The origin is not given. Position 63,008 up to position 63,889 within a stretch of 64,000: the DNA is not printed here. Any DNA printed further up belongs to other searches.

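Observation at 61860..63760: AT-rich ~1.9 kb islet with a translationally coupled two-gene module (unknown 193-aa protein + HsdR-N-like PD-(D/E)xK nuclease-domain protein) inserted just upstream of pyruvate carboxylase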

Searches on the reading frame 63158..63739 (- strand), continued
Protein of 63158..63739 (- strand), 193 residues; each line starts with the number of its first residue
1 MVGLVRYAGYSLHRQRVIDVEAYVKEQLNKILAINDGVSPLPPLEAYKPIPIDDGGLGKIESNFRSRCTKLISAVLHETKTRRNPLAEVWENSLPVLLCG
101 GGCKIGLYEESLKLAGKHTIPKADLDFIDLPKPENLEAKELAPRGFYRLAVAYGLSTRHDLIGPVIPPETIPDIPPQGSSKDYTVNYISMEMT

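Call 86: predict_structure(alignment_id=A2)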
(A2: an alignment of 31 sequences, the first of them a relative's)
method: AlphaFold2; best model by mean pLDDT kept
length: 519 residues; sequences in the alignment: 31
mean_pLDDT: 87.3   pTM: 0.86
mean pLDDT of the five models: 87.3, 85.7, 85.4, 84.8, 83.2
residues with pLDDT >= 90: 353; 70-90: 109; 50-70: 17; < 50: 40
segments of 3 or more residues with pLDDT < 50: 1-7, 9-14, 28-54
pLDDT, mean of each block of 10 residues (from residue 1): 41 58 68 33 41 57 88 96 96 95 93 95 95 94 94 93 98 98 95 95 93 97 97 95 97 91 87 96 89 92 94 92 96 92 90 88 85 81 91 97 94 91 93 95 87 92 92 94 95 94 71 76
secondary structure, 60 per line:
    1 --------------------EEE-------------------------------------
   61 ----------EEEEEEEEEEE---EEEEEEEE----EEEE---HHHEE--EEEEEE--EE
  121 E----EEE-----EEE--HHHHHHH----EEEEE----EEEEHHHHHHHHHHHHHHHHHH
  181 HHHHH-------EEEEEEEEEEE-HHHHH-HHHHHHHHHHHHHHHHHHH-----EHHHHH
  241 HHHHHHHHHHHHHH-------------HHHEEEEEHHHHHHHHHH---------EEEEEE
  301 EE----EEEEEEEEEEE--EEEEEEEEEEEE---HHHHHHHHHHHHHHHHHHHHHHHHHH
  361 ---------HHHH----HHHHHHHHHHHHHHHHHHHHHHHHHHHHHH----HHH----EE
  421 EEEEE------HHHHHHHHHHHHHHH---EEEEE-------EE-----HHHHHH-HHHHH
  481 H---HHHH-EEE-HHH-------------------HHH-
elements in order: E21-23 E71-81 E85-92 E97-100 E111-116 E119-121 E126-128 E134-136 H139-145 E150-154 E159-162 H163-185 E193-203 H205-209 H211-229 H236-254 E271-275 H276-285 E295-302 E307-317 E320-331 H335-360 H370-373 H378-407 E419-425 H432-446 E450-454 H469-474 H476-481 H485-488 E490-492

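Call 102: search_protein_families(library=padloc, proteins=[L051:7397-10045:+, L051:10038-11399:+, L051:11401-12885:+, L037:7660-10524:+, L037:10691-12247:+, L022:8101-8970:+, L022:9918-10988:+], max_evalue=0.00001)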
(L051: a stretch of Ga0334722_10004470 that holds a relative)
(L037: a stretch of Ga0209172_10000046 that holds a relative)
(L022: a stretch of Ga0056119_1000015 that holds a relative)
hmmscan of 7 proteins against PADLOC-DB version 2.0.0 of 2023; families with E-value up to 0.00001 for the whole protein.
L051:7397-10045:+ (882 aa): 35 families (the best 25 are shown)
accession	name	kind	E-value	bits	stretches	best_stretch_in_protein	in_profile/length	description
PDLC03031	MTase_I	-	5.3e-278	922.7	1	3-879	2-833/834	Type I methyltransferase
PDLC03022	MTase_I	-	5.9e-153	509.2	1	7-879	4-843/857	Type I methyltransferase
PDLC03027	MTase_I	-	9.3e-122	406.1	1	8-879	7-808/810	Type I methyltransferase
PDLC03038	MTase_I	-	4.3e-89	297.5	1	3-479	3-453/896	Type I methyltransferase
PDLC03032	MTase_I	-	7.5e-88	293.7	1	9-622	8-581/1001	Type I methyltransferase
PDLC03039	MTase_I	-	1.3e-81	272.7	1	5-480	3-454/708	Type I methyltransferase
PDLC03028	MTase_I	-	2.1e-75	252.7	1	5-479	725-1192/1236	Type I methyltransferase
PDLC03019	MTase_I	-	6.6e-70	234.5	1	9-448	8-423/932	Type I methyltransferase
PDLC03029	MTase_I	-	8.1e-59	197.7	1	7-533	7-484/661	Type I methyltransferase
PDLC03021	MTase_I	-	2.1e-56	189.8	1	143-481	124-456/491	Type I methyltransferase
PDLC03035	MTase_I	-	1.7e-55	186.8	1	6-424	7-407/653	Type I methyltransferase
PDLC03240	MTase_II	-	1.6e-52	177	1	8-448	7-432/511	Type II methyltransferase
PDLC03020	MTase_I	-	6.2e-46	155.3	1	9-382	6-392/410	Type I methyltransferase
PDLC03026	MTase_I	-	4.3e-45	152.8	1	83-445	50-398/487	Type I methyltransferase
PDLC04134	mad2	-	1.5e-43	147.4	1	8-447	140-487/492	mads_2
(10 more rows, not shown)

L051:10038-11399:+ (453 aa): 119 families (the best 25 are shown)
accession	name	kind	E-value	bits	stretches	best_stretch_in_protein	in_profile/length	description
PDLC03108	Specificity_I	-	3.4e-64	215.8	1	13-435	29-437/452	Type I specificity subunit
PDLC03081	Specificity_I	-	1.5e-61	206.3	2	11-176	204-369/413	Type I specificity subunit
PDLC03098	Specificity_I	-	1.8e-56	190.4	1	11-436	19-439/443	Type I specificity subunit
PDLC03091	Specificity_I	-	4.4e-54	182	1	122-437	103-431/442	Type I specificity subunit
PDLC04137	mad5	-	4.4e-53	178.9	1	19-425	1-390/392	mads_5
PDLC03087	Specificity_I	-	4.2e-52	175.5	1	17-435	11-416/418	Type I specificity subunit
PDLC03090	Specificity_I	-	6.4e-49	165.4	2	137-435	140-433/434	Type I specificity subunit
PDLC03101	Specificity_I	-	4.2e-46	156.3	1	17-435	2-406/411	Type I specificity subunit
PDLC03099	Specificity_I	-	5.6e-46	155.5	2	139-440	103-397/405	Type I specificity subunit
PDLC03106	Specificity_I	-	6.1e-46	155.3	2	125-441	123-455/461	Type I specificity subunit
PDLC03105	Specificity_I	-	1.9e-45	154.1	2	138-435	142-437/448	Type I specificity subunit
PDLC03158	Specificity_I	-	2.6e-45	153.2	1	17-435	23-432/433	Type I specificity subunit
PDLC03113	Specificity_I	-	9e-45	151.2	1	11-435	10-421/422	Type I specificity subunit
PDLC03072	Specificity_I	-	2.6e-44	150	2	132-440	133-444/448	Type I specificity subunit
PDLC03178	Specificity_I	-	3.3e-44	149.9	2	20-202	218-407/411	Type I specificity subunit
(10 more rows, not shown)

L051:11401-12885:+ (494 aa): 3 families
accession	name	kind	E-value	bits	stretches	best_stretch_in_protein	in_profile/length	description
PDLC02402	Aga_SIR2-PNTD1-PNTD2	-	1.3e-11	41.4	1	137-355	273-485/876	Class I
PDLC02394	pAgo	-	2.4e-07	26.9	1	267-423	269-437/1121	-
PDLC02418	Aga_SIR2-Kinase-PNTD1-PNTD2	-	1.4e-06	24.8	1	264-354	275-362/756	Class I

L037:7660-10524:+ (954 aa): 38 families (the best 25 are shown)
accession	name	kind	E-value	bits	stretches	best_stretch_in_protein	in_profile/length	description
PDLC02853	DpdE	-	2e-184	613.2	1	3-950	7-972/985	DpdE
PDLC02621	DrmD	-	1.5e-92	309.4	1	92-915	114-936/1040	DrmD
PDLC00659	HmaA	-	3.2e-63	212.1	2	116-402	118-399/1176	SNF2 helicase / DEAD-box helicase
PDLC02500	BrxHI|BrxHII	-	3e-60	202.8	1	101-619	88-610/933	BrxHI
PDLC02572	DrmA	-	8.1e-59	197.5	1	53-595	68-636/1043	DrmA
PDLC02633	DrmD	-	1.4e-56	190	1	92-593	118-641/839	DrmD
PDLC02632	DrmD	-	3.5e-56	189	1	92-585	116-629/662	DrmD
PDLC02504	BrxHI|BrxHII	-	4.7e-52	175.1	1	81-747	87-736/971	BrxHII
PDLC02623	DrmD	-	2.2e-42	142.9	2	107-289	105-298/1040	DrmD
PDLC02620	DrmD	-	2.2e-40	136.5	1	94-621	90-616/1060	DrmD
PDLC02634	DrmD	-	1.4e-39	133.7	2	96-460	86-439/900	DrmD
PDLC02840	DpdE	-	2.4e-38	130.1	2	118-291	173-323/1091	DpdE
PDLC02843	DpdE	-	1.9e-36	123.4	2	118-295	172-322/1091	DpdE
PDLC02622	DrmD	-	2.7e-35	120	1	92-356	115-381/422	DrmD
PDLC02624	DrmD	-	3.3e-35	119.7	1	143-584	4-469/652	DrmD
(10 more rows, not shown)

L037:10691-12247:+ (518 aa): 0 families

L022:8101-8970:+ (289 aa): 0 families

L022:9918-10988:+ (356 aa): 0 families
